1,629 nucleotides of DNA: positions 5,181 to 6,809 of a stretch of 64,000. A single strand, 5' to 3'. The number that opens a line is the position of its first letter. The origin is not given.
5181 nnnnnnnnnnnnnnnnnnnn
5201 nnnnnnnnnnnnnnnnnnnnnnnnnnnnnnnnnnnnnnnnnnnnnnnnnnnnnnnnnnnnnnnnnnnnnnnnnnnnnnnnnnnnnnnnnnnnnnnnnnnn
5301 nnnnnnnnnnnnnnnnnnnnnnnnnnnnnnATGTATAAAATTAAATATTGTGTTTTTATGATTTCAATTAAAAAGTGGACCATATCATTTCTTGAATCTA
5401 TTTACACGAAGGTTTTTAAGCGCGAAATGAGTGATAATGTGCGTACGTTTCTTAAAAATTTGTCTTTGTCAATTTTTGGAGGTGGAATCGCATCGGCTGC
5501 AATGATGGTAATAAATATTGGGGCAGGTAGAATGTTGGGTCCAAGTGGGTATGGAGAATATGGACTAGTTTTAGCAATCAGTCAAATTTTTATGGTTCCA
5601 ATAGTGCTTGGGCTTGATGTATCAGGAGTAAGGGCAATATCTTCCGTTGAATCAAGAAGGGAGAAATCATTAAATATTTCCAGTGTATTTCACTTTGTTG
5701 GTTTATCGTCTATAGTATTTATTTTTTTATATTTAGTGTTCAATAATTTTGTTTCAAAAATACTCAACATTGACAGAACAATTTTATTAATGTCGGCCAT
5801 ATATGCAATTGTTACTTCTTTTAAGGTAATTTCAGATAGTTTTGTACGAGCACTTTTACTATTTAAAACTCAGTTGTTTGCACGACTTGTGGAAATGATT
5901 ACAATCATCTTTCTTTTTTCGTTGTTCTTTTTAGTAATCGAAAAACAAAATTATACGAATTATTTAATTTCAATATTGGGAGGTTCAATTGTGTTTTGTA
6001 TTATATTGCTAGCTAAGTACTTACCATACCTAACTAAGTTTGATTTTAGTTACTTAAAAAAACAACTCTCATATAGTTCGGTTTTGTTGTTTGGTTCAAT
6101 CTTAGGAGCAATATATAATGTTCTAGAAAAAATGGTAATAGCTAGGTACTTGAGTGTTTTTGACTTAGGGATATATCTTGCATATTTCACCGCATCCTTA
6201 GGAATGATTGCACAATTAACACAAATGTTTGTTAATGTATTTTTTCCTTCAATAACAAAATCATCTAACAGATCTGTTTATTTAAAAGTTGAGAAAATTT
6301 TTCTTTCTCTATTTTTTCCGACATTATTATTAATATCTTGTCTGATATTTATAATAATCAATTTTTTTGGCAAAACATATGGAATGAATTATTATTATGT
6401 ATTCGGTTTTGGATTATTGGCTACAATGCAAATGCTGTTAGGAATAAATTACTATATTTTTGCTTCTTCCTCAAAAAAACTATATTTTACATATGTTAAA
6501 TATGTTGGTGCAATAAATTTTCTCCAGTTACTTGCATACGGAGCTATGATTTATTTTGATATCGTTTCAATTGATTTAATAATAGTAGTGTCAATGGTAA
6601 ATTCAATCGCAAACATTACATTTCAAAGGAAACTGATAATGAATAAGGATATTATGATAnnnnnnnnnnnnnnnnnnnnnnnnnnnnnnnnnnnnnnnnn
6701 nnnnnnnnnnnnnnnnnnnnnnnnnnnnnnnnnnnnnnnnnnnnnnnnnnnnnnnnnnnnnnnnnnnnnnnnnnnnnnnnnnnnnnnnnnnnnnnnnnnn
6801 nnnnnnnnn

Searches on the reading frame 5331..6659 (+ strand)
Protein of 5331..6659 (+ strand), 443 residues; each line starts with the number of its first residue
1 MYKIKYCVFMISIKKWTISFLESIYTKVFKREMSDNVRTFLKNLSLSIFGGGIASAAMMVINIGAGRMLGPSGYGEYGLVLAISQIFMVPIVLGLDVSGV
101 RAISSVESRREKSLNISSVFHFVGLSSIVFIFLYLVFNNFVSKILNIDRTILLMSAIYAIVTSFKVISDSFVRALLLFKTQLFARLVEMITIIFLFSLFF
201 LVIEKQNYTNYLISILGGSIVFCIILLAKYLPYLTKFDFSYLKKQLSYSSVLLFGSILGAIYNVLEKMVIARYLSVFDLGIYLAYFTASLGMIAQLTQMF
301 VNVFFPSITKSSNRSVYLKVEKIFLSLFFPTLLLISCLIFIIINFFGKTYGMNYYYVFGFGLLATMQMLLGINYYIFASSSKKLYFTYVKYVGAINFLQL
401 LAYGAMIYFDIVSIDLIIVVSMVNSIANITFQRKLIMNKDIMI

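Call 7: search_protein_families(library=pfam, proteins=[window:5331-6659:+], max_evalue=0.01)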
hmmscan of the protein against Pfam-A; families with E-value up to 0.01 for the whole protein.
window:5331-6659:+ (443 aa): 2 families
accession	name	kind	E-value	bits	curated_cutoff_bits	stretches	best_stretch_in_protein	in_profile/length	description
PF01943.22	Polysacc_synt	-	5.7e-17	62.5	28.2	1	41-310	2-272/274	Polysaccharide biosynthesis protein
PF13440.11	Polysacc_synt_3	-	4e-16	59.5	23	1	67-345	4-282/293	Polysaccharide biosynthesis protein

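Call 8: search_protein_families(library=ncbifam, proteins=[window:5331-6659:+], max_evalue=0.01)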
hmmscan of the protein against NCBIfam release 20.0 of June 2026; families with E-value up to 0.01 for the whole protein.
window:5331-6659:+ (443 aa): 0 families
